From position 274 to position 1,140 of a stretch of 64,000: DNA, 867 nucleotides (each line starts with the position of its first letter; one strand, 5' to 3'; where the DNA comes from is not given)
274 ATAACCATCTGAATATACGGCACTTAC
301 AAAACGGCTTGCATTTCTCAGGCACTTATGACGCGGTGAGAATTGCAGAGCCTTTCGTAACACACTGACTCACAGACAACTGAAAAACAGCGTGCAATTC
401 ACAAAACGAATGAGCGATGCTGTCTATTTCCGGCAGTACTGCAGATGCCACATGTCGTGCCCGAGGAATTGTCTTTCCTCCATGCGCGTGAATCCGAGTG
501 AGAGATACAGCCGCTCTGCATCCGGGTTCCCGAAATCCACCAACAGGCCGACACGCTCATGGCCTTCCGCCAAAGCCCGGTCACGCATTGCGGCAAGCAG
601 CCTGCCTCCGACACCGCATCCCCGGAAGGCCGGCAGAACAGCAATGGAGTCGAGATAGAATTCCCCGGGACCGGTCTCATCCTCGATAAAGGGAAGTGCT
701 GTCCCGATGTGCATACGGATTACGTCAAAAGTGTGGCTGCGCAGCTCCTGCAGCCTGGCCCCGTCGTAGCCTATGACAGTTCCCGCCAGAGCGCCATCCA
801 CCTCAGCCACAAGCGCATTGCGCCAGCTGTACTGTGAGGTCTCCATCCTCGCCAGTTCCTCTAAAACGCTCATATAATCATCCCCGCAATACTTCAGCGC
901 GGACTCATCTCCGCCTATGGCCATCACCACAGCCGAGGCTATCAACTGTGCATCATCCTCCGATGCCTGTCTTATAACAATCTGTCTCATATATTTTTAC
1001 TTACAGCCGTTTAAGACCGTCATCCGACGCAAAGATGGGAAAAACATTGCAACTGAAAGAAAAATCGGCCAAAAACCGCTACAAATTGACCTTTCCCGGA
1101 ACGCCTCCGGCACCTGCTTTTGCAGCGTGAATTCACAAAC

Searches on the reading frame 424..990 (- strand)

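Call 66: search_protein_families(library=pfam, proteins=[window:424-990:-])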
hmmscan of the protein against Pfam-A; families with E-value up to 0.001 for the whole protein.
window:424-990:- (188 aa): 4 families
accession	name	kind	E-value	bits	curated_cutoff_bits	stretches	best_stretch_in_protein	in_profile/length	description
PF00583.31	Acetyltransf_1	-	1.5e-13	51.4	20.7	1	55-167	26-116/116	Acetyltransferase (GNAT) family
PF13508.13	Acetyltransf_7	-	1.3e-10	41.9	27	1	86-168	28-83/84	Acetyltransferase (GNAT) domain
PF08445.16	FR47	-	2.7e-07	30.9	22.1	1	112-175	23-85/86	FR47-like protein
PF13673.13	Acetyltransf_10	-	3.5e-06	27.5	23.6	1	111-174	52-114/128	Acetyltransferase (GNAT) domain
